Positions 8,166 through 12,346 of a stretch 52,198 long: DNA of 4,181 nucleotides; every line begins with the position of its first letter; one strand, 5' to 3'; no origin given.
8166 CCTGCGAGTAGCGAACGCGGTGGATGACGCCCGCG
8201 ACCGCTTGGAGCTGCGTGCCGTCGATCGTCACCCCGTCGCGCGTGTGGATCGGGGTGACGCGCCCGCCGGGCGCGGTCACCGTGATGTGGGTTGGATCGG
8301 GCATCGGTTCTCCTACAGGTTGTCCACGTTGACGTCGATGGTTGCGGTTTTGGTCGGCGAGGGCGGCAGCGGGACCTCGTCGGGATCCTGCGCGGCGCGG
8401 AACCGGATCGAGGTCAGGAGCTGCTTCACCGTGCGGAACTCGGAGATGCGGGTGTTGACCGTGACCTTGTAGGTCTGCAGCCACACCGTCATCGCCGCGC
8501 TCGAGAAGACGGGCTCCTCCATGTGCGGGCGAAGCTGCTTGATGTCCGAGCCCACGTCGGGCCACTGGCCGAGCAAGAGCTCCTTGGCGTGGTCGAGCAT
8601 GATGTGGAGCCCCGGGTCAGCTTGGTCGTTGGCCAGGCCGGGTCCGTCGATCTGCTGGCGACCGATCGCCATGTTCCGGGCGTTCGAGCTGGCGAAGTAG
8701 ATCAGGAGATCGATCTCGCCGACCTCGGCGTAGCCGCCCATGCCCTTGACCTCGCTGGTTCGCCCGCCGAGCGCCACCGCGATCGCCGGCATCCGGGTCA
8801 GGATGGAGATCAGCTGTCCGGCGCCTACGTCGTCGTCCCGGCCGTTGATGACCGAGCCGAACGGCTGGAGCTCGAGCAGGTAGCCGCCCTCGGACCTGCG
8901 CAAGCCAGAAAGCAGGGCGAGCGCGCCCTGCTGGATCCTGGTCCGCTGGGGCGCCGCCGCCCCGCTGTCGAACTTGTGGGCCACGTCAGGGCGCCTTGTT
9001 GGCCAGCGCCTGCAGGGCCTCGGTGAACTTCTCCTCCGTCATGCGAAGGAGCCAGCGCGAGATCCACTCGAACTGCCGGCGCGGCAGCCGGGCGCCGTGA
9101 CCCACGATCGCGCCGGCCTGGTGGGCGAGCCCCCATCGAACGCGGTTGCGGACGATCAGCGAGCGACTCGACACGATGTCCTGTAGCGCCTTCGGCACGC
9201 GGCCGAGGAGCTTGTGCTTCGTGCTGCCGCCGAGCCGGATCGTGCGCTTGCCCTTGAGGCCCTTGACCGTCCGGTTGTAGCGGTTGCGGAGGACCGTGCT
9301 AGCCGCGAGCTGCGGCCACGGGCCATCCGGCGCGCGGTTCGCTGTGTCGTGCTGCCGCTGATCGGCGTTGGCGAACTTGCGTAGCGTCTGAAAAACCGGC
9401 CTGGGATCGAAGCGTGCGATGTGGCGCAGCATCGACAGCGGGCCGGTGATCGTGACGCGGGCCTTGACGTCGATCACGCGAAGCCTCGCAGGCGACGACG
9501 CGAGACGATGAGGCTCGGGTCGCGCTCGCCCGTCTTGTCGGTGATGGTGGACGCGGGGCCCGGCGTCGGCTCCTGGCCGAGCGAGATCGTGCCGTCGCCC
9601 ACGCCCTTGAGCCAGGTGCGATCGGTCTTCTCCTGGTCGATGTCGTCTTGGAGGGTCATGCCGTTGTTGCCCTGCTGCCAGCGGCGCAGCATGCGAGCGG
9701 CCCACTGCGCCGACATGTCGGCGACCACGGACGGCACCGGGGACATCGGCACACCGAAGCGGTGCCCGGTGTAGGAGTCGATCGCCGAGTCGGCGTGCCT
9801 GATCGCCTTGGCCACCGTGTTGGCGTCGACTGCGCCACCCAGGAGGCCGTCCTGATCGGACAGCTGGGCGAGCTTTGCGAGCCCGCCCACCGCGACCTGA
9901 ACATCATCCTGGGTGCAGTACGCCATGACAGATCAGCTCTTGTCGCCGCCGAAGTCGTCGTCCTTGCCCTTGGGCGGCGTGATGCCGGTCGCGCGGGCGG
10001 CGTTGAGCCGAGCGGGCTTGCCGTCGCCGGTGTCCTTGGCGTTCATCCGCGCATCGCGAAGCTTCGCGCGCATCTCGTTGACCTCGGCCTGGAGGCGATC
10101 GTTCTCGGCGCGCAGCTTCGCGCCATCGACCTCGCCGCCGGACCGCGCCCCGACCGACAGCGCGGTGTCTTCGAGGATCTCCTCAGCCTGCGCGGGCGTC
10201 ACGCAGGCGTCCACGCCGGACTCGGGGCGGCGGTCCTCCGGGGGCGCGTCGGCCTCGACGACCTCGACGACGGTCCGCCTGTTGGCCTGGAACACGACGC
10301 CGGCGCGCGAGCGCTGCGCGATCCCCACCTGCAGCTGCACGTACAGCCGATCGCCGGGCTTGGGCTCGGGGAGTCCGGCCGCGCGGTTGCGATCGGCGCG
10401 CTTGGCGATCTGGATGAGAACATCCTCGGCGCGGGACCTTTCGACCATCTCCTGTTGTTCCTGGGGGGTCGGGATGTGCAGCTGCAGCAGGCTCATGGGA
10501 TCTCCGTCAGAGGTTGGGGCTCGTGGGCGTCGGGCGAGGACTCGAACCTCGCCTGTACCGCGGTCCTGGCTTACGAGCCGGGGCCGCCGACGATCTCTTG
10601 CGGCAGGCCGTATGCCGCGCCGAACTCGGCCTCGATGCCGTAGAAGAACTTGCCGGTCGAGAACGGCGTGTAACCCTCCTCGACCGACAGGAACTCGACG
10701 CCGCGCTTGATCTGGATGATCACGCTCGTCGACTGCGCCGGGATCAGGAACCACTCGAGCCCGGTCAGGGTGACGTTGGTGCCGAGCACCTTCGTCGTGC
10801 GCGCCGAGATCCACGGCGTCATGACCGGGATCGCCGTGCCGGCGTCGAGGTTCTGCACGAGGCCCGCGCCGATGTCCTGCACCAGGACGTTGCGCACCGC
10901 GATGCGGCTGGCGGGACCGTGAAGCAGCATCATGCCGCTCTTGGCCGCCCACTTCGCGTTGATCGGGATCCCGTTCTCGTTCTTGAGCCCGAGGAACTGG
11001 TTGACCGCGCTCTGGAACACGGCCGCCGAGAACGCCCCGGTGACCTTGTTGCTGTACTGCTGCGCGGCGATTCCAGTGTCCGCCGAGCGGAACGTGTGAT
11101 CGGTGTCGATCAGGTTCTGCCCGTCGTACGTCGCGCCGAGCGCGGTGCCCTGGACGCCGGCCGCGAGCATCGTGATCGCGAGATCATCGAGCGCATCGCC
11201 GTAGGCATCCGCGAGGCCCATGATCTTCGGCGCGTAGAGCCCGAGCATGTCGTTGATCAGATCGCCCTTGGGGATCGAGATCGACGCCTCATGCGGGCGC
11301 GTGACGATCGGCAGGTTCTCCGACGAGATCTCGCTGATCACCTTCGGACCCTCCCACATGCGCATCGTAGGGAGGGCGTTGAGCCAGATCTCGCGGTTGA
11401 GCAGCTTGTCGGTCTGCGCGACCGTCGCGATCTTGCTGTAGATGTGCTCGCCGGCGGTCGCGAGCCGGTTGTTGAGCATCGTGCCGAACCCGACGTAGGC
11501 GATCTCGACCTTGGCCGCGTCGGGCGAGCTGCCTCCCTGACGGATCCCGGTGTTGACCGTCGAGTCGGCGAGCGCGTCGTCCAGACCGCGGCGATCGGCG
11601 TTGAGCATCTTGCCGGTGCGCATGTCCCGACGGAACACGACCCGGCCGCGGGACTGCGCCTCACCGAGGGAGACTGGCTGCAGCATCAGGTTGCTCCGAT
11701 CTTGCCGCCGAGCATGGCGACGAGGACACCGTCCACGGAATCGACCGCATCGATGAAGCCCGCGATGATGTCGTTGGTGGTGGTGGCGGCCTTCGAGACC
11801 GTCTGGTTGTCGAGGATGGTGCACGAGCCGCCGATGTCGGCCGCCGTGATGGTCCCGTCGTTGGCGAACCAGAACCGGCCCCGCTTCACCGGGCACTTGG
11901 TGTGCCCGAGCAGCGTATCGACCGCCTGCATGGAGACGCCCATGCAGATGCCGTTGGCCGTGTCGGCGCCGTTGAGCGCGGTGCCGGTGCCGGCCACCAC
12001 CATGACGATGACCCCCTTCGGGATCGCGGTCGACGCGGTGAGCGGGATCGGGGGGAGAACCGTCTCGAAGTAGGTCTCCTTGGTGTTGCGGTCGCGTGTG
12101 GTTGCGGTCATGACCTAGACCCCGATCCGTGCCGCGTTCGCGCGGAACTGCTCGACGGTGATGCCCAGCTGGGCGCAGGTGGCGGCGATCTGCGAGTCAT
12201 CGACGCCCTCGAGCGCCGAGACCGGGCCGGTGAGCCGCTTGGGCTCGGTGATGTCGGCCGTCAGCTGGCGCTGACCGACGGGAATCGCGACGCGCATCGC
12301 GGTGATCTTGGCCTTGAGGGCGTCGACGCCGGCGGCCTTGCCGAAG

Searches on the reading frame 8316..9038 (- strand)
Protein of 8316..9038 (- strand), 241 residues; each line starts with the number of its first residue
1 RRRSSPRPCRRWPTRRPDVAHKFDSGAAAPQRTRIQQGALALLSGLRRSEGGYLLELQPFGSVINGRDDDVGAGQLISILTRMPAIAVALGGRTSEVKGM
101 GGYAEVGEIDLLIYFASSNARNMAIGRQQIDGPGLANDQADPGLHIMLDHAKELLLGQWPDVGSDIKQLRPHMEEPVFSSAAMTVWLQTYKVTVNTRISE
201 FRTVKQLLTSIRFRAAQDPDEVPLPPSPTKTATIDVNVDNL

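Call 34: search_protein_families(library=pfam, max_evalue=0.01, proteins=[window:8316-9038:-])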
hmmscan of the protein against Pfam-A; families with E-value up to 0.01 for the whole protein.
window:8316-9038:- (241 aa): 1 family
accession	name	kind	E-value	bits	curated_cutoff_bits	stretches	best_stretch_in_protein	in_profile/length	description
PF08873.17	Phage_Mu_Gp37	-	0.00039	21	25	1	76-182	35-132/149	Bacteriophage Mu, Gp37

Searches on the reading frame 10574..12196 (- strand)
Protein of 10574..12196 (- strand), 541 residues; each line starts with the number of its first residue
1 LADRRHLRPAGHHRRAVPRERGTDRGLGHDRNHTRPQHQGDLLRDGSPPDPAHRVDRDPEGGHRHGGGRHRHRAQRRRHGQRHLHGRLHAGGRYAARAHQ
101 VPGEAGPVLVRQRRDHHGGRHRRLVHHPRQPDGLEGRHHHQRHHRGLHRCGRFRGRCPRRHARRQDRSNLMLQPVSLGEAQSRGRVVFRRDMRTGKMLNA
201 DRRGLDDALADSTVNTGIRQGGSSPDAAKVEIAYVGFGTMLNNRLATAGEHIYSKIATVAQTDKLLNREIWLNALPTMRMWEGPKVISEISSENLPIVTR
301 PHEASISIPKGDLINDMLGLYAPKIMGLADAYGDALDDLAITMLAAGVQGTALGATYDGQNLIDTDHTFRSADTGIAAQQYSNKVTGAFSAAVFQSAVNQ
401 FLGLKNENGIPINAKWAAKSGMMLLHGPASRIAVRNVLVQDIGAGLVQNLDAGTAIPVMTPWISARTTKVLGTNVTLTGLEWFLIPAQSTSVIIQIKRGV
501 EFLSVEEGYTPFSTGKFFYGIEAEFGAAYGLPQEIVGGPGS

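Call 34: search_protein_families(library=pfam, max_evalue=0.01, proteins=[window:10574-12196:-])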
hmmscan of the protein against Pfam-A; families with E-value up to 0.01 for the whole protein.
window:10574-12196:- (541 aa): 1 family
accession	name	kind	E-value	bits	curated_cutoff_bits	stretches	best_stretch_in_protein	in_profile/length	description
PF10124.15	Mu-like_gpT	-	2.8e-24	86.4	20.1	1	234-391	5-154/289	Mu-like prophage major head subunit gpT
